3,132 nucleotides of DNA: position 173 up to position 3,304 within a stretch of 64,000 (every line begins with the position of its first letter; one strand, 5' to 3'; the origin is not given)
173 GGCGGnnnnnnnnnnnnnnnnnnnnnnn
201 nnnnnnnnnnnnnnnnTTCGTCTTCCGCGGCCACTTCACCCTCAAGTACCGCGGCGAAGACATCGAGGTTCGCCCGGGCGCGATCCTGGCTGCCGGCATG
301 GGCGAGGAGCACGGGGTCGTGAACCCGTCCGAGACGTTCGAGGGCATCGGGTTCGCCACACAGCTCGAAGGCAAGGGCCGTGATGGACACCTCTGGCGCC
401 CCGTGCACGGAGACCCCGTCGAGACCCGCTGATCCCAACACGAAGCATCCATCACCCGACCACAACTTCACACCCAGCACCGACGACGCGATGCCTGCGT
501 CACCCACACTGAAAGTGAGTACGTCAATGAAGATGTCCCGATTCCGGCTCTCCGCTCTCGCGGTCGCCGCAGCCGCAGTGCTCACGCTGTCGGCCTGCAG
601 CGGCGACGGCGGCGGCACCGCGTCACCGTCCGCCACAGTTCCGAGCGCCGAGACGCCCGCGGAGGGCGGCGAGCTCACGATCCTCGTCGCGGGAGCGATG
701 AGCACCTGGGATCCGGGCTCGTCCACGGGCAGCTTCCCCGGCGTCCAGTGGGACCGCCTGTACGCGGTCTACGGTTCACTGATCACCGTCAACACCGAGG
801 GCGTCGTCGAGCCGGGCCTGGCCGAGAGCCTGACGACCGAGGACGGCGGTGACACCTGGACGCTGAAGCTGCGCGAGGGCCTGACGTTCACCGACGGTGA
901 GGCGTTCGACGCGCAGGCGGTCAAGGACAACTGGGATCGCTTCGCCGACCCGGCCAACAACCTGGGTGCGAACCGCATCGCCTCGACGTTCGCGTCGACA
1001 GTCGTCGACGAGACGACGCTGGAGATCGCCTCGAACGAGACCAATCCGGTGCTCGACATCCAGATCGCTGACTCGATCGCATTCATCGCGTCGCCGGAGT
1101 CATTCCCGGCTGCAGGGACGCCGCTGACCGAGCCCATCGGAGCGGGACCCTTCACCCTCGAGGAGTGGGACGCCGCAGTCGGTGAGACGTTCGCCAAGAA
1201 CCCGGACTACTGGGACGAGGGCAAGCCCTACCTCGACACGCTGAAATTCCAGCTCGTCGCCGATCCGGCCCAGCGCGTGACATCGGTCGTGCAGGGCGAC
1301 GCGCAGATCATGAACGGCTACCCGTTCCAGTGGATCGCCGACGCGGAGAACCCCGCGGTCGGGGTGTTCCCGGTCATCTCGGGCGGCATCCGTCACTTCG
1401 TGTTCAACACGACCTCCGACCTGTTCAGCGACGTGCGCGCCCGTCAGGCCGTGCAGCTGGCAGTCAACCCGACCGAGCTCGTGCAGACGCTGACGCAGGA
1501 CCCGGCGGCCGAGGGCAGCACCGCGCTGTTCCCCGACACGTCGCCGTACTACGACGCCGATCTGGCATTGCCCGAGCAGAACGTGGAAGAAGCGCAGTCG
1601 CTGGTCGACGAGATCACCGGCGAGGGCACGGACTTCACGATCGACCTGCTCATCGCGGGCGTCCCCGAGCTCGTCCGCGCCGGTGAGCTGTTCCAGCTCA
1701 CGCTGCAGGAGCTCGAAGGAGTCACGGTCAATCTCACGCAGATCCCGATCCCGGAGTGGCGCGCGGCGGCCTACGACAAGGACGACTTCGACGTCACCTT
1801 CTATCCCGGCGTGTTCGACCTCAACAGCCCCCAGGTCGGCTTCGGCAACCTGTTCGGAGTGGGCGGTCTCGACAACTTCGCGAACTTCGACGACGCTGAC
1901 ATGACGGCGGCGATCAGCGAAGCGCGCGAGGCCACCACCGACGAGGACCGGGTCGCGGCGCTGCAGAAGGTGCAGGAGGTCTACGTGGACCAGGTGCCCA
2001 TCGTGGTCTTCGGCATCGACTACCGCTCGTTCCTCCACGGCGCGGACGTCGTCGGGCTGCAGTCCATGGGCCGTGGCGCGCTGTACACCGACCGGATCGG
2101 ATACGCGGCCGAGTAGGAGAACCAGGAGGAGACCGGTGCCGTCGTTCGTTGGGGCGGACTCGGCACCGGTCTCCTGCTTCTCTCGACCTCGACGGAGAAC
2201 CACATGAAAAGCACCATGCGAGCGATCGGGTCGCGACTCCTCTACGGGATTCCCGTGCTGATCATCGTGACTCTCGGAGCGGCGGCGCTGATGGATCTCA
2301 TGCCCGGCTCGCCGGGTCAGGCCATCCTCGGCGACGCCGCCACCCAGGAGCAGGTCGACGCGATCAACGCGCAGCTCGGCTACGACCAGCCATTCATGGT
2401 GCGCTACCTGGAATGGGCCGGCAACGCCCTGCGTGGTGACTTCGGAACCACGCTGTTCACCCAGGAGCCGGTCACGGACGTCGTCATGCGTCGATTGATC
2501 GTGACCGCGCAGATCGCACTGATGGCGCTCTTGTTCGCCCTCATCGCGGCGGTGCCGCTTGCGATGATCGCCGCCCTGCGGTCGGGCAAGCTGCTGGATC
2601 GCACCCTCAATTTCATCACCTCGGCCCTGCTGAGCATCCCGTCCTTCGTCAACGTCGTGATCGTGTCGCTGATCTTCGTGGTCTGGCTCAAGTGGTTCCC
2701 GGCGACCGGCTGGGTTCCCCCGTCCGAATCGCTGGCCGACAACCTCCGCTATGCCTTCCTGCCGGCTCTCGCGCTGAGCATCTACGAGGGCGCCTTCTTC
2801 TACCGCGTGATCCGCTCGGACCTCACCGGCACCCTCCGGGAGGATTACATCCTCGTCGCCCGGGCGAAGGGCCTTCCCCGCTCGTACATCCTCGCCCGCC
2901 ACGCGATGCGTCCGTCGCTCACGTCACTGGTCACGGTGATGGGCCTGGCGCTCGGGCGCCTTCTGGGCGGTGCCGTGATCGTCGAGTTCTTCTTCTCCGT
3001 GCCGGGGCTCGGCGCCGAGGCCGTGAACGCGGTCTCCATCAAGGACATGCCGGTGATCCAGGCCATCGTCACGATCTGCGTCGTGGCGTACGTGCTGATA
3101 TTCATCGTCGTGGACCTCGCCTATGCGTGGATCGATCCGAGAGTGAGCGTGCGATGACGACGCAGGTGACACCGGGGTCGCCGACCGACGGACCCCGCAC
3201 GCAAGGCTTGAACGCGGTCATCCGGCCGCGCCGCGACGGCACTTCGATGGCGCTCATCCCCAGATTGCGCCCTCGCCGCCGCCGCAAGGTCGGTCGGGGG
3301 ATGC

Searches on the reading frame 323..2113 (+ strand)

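Call 54: search_protein_families(library=pfam, proteins=[window:323-2113:+], max_evalue=0.0001)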
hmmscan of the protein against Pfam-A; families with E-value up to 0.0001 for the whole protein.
window:323-2113:+ (597 aa): 1 family
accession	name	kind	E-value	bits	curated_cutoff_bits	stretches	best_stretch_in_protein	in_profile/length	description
PF00496.27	SBP_bac_5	-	6.4e-66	223.4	32.4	1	162-513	2-363/368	Bacterial extracellular solute-binding proteins, family 5 Middle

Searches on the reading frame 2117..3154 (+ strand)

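Call 54: search_protein_families(library=pfam, proteins=[window:2117-3154:+], max_evalue=0.0001)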
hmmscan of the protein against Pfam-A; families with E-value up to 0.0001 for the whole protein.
window:2117-3154:+ (346 aa): 2 families
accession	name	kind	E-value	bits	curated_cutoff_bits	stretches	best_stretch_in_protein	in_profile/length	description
PF00528.27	BPD_transp_1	-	3.4e-37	128.4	26.4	1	145-344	1-183/184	Binding-protein-dependent transport system inner membrane component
PF19300.4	BPD_transp_1_N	-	1.4e-05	25.7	23.8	1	37-126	5-106/114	Binding-prot-dependent transport system membrane comp, N-term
